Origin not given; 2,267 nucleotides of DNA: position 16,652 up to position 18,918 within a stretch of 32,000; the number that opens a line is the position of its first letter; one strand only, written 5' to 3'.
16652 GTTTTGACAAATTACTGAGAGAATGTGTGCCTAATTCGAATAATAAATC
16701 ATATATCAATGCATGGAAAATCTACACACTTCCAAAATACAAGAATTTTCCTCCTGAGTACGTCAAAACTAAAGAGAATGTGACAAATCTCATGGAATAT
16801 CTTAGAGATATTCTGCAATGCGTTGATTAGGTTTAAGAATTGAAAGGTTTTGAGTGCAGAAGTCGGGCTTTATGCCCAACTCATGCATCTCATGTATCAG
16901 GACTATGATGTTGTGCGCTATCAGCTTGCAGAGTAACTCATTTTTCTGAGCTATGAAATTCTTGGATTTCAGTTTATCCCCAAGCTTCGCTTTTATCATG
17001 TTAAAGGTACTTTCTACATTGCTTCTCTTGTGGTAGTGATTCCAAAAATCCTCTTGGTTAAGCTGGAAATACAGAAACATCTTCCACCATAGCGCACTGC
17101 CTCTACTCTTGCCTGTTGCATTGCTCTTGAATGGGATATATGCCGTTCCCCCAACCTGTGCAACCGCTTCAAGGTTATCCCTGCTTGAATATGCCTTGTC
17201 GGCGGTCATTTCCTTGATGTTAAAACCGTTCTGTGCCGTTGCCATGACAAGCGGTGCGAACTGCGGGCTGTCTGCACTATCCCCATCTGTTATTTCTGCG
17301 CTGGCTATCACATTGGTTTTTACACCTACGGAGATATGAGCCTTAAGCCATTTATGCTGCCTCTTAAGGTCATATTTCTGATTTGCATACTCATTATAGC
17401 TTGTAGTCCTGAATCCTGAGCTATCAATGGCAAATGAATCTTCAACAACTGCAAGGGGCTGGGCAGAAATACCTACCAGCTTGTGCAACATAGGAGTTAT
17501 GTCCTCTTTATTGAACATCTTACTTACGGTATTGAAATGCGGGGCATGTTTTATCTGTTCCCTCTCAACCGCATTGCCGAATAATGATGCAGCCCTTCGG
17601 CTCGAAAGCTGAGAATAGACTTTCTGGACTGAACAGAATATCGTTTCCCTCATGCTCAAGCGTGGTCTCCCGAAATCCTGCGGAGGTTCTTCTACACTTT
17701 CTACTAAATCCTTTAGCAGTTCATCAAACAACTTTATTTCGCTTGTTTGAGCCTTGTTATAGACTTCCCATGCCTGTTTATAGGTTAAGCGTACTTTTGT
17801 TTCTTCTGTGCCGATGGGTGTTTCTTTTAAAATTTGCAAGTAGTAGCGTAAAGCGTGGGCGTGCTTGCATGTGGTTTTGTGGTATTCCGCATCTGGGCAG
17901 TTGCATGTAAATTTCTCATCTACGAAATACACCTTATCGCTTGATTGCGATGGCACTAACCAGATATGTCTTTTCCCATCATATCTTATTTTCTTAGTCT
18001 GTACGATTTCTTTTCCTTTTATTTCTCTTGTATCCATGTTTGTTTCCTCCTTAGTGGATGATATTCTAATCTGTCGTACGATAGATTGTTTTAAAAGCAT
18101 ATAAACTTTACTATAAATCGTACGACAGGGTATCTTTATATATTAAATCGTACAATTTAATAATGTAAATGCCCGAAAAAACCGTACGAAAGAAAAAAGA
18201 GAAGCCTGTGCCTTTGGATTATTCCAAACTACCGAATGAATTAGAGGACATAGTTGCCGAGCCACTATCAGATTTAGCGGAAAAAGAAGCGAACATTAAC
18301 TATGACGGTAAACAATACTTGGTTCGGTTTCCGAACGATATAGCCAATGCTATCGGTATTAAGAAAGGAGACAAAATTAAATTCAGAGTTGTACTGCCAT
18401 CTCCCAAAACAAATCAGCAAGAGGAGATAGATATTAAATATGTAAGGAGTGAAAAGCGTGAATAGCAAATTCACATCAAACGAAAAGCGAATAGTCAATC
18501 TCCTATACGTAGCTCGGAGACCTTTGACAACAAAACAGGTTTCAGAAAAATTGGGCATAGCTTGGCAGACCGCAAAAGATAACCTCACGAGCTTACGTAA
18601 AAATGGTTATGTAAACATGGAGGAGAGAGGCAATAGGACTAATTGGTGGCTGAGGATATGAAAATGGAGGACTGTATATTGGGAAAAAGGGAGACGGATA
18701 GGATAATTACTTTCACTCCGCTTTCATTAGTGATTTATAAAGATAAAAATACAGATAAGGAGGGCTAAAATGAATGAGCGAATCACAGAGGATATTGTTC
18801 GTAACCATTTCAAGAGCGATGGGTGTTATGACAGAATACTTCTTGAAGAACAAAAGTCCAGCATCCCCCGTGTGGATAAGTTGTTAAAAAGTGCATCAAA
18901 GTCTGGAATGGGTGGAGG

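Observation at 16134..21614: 5.46-kb cargo transposon: 17-bp TIRs and a perfect 9-bp target duplication around a SWIM-DDE transposase carrying a restriction-modification operon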

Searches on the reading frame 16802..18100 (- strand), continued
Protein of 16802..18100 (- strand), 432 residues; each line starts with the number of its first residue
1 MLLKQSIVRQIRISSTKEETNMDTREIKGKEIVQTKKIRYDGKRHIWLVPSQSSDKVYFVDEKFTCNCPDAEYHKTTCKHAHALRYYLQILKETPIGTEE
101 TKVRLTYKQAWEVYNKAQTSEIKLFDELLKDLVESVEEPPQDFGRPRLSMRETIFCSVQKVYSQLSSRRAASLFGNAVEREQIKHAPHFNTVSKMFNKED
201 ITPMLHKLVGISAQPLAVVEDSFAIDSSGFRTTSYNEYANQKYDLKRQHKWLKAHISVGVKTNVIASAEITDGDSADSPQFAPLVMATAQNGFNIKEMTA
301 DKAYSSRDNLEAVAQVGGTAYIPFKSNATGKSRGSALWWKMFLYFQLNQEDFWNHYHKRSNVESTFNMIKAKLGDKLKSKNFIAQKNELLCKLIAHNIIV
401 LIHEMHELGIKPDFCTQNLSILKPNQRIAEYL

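Call 49: get_annotated_region(hit=H22, flank=400)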
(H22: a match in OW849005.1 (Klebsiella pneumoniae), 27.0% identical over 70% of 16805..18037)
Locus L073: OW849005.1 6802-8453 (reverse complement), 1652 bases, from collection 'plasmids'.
description: Klebsiella pneumoniae isolate 273 genome assembly, plasmid: P2
organism: Klebsiella pneumoniae (NCBI taxid 573)
taxonomy: Bacteria; Pseudomonadota; Gammaproteobacteria; Enterobacterales; Enterobacteriaceae; Klebsiella; Klebsiella pneumoniae
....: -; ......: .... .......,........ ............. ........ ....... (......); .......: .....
typing (MOB-suite, as given by PLSDB): conjugative; replicon IncFII,rep_cluster_1418; relaxase MOBF,MOBF; mating-pair formation MPF_F
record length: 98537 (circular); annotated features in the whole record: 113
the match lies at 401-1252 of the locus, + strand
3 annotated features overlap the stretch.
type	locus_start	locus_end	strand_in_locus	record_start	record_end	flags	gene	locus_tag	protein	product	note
CDS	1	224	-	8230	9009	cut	-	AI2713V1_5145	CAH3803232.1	Aminoglycoside 3'-phosphotransferase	-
predicted_resistance_gene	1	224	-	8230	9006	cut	aph(3')-VIa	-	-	aminoglycoside O-phosphotransferase APH(3')-VIa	predicted by amrfinderplus; class AMINOGLYCOSIDE; identity 98.46%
CDS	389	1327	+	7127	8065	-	-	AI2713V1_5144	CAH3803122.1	hypothetical protein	-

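Call 50: get_annotated_region(hit=H13, flank=400)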
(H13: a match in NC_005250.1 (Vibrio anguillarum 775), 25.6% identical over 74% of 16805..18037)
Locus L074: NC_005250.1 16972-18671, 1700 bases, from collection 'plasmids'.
description: Vibrio anguillarum 775 plasmid pJM1, complete sequence
organism: Vibrio anguillarum 775 (NCBI taxid 882102)
taxonomy: Bacteria; Pseudomonadota; Gammaproteobacteria; Vibrionales; Vibrionaceae; Vibrio; Vibrio anguillarum; Vibrio anguillarum 775
host: -; source: -; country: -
typing (MOB-suite, as given by PLSDB): non-mobilizable; replicon rep_cluster_1317
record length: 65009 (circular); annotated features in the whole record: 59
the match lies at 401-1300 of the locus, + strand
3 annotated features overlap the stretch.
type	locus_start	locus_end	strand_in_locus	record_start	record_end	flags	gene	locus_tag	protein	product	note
CDS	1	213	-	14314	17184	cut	angN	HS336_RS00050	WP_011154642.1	multifunctional 2,3-dihydroxybenzoyl-L-cysteine cyclase AngN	-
CDS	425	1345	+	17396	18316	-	-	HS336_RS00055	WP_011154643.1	IS5-like element ISVa2 family transposase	GO:0006313 - DNA transposition [Evidence IEA]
CDS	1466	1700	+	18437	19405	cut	-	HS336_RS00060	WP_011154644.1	IS30 family transposase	-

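Call 54: find_encoding_contigs(protein=P0006, flank=8000, max_places=2)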
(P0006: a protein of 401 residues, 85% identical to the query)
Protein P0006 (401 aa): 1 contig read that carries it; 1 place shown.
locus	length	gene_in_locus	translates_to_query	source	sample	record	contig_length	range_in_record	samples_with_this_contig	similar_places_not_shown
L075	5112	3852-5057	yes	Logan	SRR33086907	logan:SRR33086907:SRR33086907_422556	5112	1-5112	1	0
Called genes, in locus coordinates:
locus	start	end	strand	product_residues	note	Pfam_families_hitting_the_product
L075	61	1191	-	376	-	PF01420:Methylase_S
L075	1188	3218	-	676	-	PF02384:N6_Mtase, PF20473:MmeI_Mtase (faint), PF01170:UPF0020, PF07669:Eco57I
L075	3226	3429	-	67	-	PF24033:DUF7342 (weak)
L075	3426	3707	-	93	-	-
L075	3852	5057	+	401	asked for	PF01609:DDE_Tnp_1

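Call 55: find_encoding_contigs(protein=P0024, flank=8000, max_places=2)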
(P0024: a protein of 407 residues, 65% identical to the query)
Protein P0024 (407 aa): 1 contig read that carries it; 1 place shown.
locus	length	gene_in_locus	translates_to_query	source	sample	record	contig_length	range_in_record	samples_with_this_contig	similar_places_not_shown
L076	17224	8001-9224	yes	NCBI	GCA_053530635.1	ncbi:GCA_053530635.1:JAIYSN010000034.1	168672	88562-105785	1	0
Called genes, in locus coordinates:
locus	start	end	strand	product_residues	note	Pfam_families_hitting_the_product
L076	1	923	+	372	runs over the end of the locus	-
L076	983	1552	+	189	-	PF02163:Peptidase_M50 (weak)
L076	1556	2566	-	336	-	PF01866:Diphthamide_syn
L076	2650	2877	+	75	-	-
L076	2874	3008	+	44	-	-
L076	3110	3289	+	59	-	-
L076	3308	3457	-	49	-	-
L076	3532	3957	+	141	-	PF03852:Vsr, PF18741:MTES_1575 (faint)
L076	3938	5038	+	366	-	PF00145:DNA_methylase, PF09445:Methyltransf_15 (weak)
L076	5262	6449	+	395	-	PF11564:BpuJI_N, PF13020:NOV_C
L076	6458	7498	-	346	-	PF00145:DNA_methylase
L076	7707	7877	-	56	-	PF09853:DUF2080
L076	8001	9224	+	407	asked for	PF01609:DDE_Tnp_1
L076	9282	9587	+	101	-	PF01850:PIN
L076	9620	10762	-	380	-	PF00155:Aminotran_1_2 (faint), PF00282:Pyridoxal_deC, PF00266:Aminotran_5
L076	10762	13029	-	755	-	PF01326:PPDK_N, PF00391:PEP-utilizers, PF02896:PEP-utilizers_C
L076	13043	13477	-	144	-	PF12844:HTH_19 (weak), PF13560:HTH_31, PF01381:HTH_3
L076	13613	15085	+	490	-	PF00206:Lyase_1, PF14698:ASL_C2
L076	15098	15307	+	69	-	PF18195:GatD_N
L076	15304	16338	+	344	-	PF00710:Asparaginase, PF17763:Asparaginase_C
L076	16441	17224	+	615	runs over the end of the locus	PF02934:GatB_N, PF02637:GatB_Yqey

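Call 56: find_encoding_contigs(protein=P0053, flank=8000, max_places=2)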
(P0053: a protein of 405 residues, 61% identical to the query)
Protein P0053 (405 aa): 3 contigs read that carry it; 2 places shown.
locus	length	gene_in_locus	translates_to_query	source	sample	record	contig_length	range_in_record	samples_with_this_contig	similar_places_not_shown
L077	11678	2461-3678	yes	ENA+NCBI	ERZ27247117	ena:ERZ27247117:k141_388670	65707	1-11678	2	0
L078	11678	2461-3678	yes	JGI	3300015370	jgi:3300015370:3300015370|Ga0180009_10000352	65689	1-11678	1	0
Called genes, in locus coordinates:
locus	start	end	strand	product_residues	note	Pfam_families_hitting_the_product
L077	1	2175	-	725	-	PF13588:HSDR_N_2, PF02384:N6_Mtase, PF01170:UPF0020, PF20473:MmeI_Mtase (weak), PF07669:Eco57I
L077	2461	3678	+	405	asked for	PF01609:DDE_Tnp_1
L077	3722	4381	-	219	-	PF00300:His_Phos_1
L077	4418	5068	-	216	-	PF00300:His_Phos_1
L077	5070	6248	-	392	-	PF01926:MMR_HSR1, PF02421:FeoB_N (weak), PF08438:YGR210-like_G4, PF02824:TGS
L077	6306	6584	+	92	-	-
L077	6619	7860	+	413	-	PF03215:Rad17 (weak), PF05496:RuvB_N, PF13173:AAA_14 (weak), PF13401:AAA_22 (faint), PF00004:AAA, PF13671:AAA_33 (weak)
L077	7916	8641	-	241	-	-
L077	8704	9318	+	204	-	-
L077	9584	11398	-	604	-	PF00270:DEAD (faint), PF04851:ResIII (faint), PF06733:DEAD_2, PF13307:Helicase_C_2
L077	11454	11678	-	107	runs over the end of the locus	PF01667:Ribosomal_S27e (faint)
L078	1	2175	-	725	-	PF13588:HSDR_N_2, PF02384:N6_Mtase, PF01170:UPF0020, PF20473:MmeI_Mtase (weak), PF07669:Eco57I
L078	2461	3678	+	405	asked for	PF01609:DDE_Tnp_1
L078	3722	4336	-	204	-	PF00300:His_Phos_1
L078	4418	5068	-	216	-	PF00300:His_Phos_1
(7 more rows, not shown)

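Call 57: find_encoding_contigs(protein=P0105, flank=8000, max_places=3)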
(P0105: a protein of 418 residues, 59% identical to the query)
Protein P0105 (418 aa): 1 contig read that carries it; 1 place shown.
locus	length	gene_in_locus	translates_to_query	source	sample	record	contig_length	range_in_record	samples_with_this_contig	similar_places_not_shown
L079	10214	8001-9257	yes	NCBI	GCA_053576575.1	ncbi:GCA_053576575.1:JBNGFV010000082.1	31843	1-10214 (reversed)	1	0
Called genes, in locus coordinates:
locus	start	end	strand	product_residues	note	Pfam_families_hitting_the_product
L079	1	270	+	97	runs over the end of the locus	PF18765:Polbeta, PF01909:NTP_transf_2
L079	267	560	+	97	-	PF01934:HepT-like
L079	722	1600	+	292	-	PF01047:MarR (faint), PF01978:TrmB (faint), PF09339:HTH_IclR (faint), PF12802:MarR_2, PF13545:HTH_Crp_2 (faint), PF25213:HVO_A0261_N (faint), PF01022:HTH_5 (faint)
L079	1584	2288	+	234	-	PF19502:DUF6036 (faint)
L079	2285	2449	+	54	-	-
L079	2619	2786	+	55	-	-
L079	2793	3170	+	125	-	PF05016:ParE_toxin, PF15781:ParE-like_toxin (weak)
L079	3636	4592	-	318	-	PF00526:Dicty_CTDC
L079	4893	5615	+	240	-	PF02353:CMAS, PF13489:Methyltransf_23 (weak), PF13649:Methyltransf_25, PF13847:Methyltransf_31, PF08241:Methyltransf_11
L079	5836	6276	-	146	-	-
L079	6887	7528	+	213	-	-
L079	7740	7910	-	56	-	-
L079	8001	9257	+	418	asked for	PF04434:SWIM (weak), PF01609:DDE_Tnp_1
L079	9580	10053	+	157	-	-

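Call 59: search_protein_families(library=pfam, proteins=[L076:7707-7877:-, L079:7740-7910:-, L075:3426-3707:-, L005:3577-3873:-, L006:8925-9200:-, L004:1989-2189:-, L055:1977-2192:-, L079:6887-7528:+, L079:5836-6276:-], max_evalue=1)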
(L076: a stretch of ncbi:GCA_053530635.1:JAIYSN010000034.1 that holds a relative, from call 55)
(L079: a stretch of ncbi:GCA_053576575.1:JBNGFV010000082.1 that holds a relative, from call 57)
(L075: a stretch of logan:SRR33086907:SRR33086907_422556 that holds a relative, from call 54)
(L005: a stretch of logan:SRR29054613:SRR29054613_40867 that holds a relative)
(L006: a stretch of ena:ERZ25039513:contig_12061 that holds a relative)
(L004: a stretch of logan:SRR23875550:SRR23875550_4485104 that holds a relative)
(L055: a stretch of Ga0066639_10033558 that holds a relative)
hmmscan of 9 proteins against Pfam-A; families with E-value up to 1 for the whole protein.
L076:7707-7877:- (56 aa): 1 family
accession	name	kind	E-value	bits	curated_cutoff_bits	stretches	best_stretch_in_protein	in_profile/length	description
PF09853.14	DUF2080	-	1.7e-08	34.6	21.5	1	18-53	14-49/50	Putative transposon-encoded protein (DUF2080)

L079:7740-7910:- (56 aa): 0 families

L075:3426-3707:- (93 aa): 1 family
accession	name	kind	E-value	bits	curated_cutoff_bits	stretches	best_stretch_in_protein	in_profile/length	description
PF04014.23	MazE_antitoxin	-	0.0035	17.7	24.7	1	47-65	5-23/48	Antidote-toxin recognition MazE, bacterial antitoxin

L005:3577-3873:- (98 aa): 0 families

L006:8925-9200:- (91 aa): 0 families

L004:1989-2189:- (66 aa): 3 families
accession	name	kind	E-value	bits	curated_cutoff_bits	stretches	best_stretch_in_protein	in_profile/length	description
PF04014.23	MazE_antitoxin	-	8.1e-07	29.3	24.7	1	15-58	5-44/48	Antidote-toxin recognition MazE, bacterial antitoxin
PF07497.18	Rho_RNA_bind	-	0.0012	19.1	27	1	21-52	28-60/73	Rho termination factor, RNA-binding domain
PF15937.10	PrlF_antitoxin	-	0.1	13.2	32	1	14-46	4-36/99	prlF antitoxin for toxin YhaV_toxin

L055:1977-2192:- (71 aa): 0 families

L079:6887-7528:+ (213 aa): 0 families

L079:5836-6276:- (146 aa): 0 families

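Call 75: find_related_loci(query=A4, collection=viral_contigs, flank=10000)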
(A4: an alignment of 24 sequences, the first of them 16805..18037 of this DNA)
Query A4 (411 aa) in viral_contigs; peptide patterns used: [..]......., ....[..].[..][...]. (x = any residue, [..] = any of these).
74 stretches matched a pattern; 6 encode a relative of the query (tblastn E <= 1e-3); 6 distinct loci.
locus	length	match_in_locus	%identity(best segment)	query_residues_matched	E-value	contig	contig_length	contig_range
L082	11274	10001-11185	57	1-393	9e-151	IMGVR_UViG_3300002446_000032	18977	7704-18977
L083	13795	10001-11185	56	1-393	6e-147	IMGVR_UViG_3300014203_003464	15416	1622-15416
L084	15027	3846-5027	55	2-393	5e-145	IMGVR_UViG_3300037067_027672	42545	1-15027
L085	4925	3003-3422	62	257-397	7e-53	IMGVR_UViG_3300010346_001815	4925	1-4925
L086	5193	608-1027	62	257-397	7e-53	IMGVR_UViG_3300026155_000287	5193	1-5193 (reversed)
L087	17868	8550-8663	66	357-394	5e-10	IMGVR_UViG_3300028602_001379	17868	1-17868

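Call 78: search_protein_families(library=pfam, proteins=[L082:7327-8670:-, L082:8667-9695:-, L082:4057-5739:+, L083:6432-7793:-, L083:8653-9099:+, L084:2325-3254:-, L084:3220-3462:-, L084:3496-3717:-, L084:698-1615:+, L084:1750-2178:+], max_evalue=0.001)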
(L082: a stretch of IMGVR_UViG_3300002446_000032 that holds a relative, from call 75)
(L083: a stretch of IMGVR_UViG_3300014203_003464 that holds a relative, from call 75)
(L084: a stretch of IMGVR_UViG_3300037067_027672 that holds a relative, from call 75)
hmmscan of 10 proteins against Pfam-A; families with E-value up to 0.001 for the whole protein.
L082:7327-8670:- (447 aa): 0 families

L082:8667-9695:- (342 aa): 1 family
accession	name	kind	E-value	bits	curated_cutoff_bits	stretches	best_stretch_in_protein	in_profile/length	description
PF01047.28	MarR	-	0.00015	22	24.6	0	66-91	25-50/59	MarR family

L082:4057-5739:+ (560 aa): 0 families

L083:6432-7793:- (453 aa): 2 families
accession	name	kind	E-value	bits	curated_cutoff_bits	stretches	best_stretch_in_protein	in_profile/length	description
PF03237.21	Terminase_6N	-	8.8e-23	81.5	22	1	61-259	4-213/215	Terminase large subunit, T4likevirus-type, N-terminal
PF17289.8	Terminase_6C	-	9.1e-15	55.4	22.6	1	275-418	1-153/155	Terminase RNaseH-like domain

L083:8653-9099:+ (148 aa): 3 families
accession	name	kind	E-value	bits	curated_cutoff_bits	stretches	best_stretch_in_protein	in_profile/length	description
PF13412.12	HTH_24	-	0.00033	20.6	21.9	1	30-58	20-48/48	Winged helix-turn-helix DNA-binding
PF09339.16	HTH_IclR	-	0.00048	20.3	22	1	15-59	7-50/52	IclR helix-turn-helix domain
PF01022.26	HTH_5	-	0.0007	19.9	22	0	14-59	5-47/47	Bacterial regulatory protein, arsR family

L084:2325-3254:- (309 aa): 2 families
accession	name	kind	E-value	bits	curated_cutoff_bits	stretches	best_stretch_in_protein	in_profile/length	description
PF01972.22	SDH_protease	-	3.8e-23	82.4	31.3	1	22-236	37-230/286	ClpP-like SDH-type serine proteinase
PF25145.1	NfeD1b_N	-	1.3e-06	28.6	40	1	84-141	38-94/189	NfeD1b, N-terminal domain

L084:3220-3462:- (80 aa): 0 families

L084:3496-3717:- (73 aa): 0 families

L084:698-1615:+ (305 aa): 3 families
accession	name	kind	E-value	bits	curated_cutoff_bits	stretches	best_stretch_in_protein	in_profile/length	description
PF00589.27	Phage_integrase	-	1e-25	90.9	27.1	1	121-288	8-170/172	Phage integrase family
PF02899.23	Phage_int_SAM_1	-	2.3e-12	47.5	22.3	1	17-85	12-82/83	Phage integrase, N-terminal SAM-like domain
PF13495.12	Phage_int_SAM_4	-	9.7e-11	42.4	27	1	6-87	1-83/85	Phage integrase, N-terminal SAM-like domain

L084:1750-2178:+ (142 aa): 0 families

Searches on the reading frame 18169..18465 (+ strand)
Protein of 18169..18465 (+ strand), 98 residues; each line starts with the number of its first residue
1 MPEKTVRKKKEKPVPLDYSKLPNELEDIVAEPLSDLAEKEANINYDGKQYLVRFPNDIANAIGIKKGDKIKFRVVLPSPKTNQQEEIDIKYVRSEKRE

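Call 9: search_protein_families(library=pfam, proteins=[window:18169-18465:+], max_evalue=0.01)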
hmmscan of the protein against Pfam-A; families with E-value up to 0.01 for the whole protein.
window:18169-18465:+ (98 aa): 1 family
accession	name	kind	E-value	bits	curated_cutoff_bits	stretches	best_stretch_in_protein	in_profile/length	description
PF04014.23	MazE_antitoxin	-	0.0051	17.2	24.7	0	48-74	6-32/48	Antidote-toxin recognition MazE, bacterial antitoxin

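Call 37: search_protein_families(library=ncbifam, proteins=[window:18169-18465:+], max_evalue=0.01)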
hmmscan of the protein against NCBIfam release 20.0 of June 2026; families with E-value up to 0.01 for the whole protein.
window:18169-18465:+ (98 aa): 0 families

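Call 41: search_protein_families(library=padloc, proteins=[window:18169-18465:+], max_evalue=0.01)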
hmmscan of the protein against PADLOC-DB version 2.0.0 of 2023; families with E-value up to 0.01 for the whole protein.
window:18169-18465:+ (98 aa): 0 families

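Call 59: search_protein_families(library=pfam, proteins=[window:18169-18465:+], max_evalue=1)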
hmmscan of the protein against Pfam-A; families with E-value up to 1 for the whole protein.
window:18169-18465:+ (98 aa): 3 families
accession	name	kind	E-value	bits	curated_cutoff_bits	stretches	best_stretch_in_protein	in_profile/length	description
PF04014.23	MazE_antitoxin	-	0.0051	17.2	24.7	1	48-74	6-32/48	Antidote-toxin recognition MazE, bacterial antitoxin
PF01176.25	eIF-1a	-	0.062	13.4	30.2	1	45-72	20-49/64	Translation initiation factor 1A / IF-1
PF24427.1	Ig_GP210_16th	-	0.16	12.5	27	1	66-91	58-83/84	Nuclear pore complex protein GP210, Ig-like domain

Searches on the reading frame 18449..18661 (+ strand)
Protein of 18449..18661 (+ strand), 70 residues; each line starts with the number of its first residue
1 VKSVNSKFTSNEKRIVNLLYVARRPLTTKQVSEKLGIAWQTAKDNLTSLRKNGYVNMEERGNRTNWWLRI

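Call 9: search_protein_families(library=pfam, proteins=[window:18449-18661:+], max_evalue=0.01)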
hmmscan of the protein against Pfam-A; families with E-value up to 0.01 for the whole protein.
window:18449-18661:+ (70 aa): 10 families
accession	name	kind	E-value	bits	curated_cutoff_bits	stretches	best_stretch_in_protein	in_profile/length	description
PF24033.1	DUF7342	-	9.8e-06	26.1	31.6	1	10-65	2-57/150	Family of unknown function (DUF7342)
PF13412.12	HTH_24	-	1.8e-05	24.7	21.9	1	11-55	4-47/48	Winged helix-turn-helix DNA-binding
PF22536.2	POLR3C_WHD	-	1.9e-05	25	30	1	4-59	5-59/77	POLR3C, C-terminal winged-helix domain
PF01978.25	TrmB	-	3e-05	24.2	25.6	1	10-60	8-57/68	Sugar-specific transcriptional regulator TrmB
PF01325.25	Fe_dep_repress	-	0.00025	21.6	26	1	24-60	21-57/60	Iron dependent repressor, N-terminal DNA binding domain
PF12802.13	MarR_2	-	0.0035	17.9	27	1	18-55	11-50/61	MarR family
PF12840.13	HTH_20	-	0.0066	16.8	27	1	17-53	11-46/51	Helix-turn-helix domain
PF21476.4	PF0610-like_N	-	0.0067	17.1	33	1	13-46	4-35/50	PF0610-like, N-terminal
PF02082.26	Rrf2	-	0.009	16.6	30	1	18-68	14-65/132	Iron-dependent Transcriptional regulator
PF04703.18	FaeA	-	0.0097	16.6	20.7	0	15-68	5-60/62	FaeA-like protein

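Call 37: search_protein_families(library=ncbifam, proteins=[window:18449-18661:+], max_evalue=0.01)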
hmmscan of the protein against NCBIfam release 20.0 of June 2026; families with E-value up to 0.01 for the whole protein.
window:18449-18661:+ (70 aa): 4 families
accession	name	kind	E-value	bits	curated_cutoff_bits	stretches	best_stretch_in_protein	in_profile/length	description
NF033788.1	HTH_metalloreg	subfamily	0.001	18.8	55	1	10-64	9-64/77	metalloregulator ArsR/SmtB family transcription factor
TIGR01884.1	cas_HTH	subfamily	0.0011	18.5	60.2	1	4-64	136-196/202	CRISPR-associated CARF protein Csa3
NF045989.1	TransRegFnrLRhodb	equivalog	0.0057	15.9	300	1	21-60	181-220/245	transcriptional regulator FnrL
NF040851.1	tran_reg_TrmB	equivalog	0.0058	15.8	600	1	22-57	29-64/338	HTH-type sugar-sensing transcriptional regulator TrmB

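Call 41: search_protein_families(library=padloc, proteins=[window:18449-18661:+], max_evalue=0.01)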
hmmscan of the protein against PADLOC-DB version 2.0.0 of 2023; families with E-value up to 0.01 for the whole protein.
window:18449-18661:+ (70 aa): 11 families
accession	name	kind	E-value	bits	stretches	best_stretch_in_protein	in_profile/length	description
PDLC01438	Csa3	-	6.2e-06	24.5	1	10-64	148-197/305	"CAS-I,CAS-II,CAS-III,CAS-IV,CAS-V,CAS-VI; associated_signaling"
PDLC01434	CasR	-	2.4e-05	22.3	1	7-64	125-180/191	"CAS-I,CAS-II,CAS-III,CAS-IV,CAS-V,CAS-VI; associated_signaling"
PDLC01850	CARF3--CARF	-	0.0001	20.3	1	3-63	138-197/209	-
PDLC01858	CARF3--CARF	-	0.00012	20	1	8-62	142-194/204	-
PDLC03963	SoFic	-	0.00015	19.3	1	6-65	290-347/361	-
PDLC01268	CasR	-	0.00037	18.5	1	7-63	121-173/179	"CAS-I,CAS-II,CAS-III,CAS-IV,CAS-V,CAS-VI; associated_signaling"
PDLC01865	CARF3--CARF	-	0.00038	18.1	1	28-68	164-203/215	-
PDLC01866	CARF3--CARF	-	0.00042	18.4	1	5-60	134-188/207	-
PDLC01848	CARF3--CARF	-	0.0015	16.3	1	10-59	134-183/197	-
PDLC01870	CARF3--CARF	-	0.0047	14.7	1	8-58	134-184/228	-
PDLC04368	PDC-M05A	-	0.0072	14.2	1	8-65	11-69/201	-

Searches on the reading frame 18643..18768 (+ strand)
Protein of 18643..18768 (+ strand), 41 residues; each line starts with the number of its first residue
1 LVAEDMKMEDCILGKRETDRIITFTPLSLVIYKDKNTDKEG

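Call 62: search_protein_families(library=pfam, proteins=[window:18643-18768:+], max_evalue=10)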
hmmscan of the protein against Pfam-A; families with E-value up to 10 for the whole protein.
window:18643-18768:+ (41 aa): 0 families
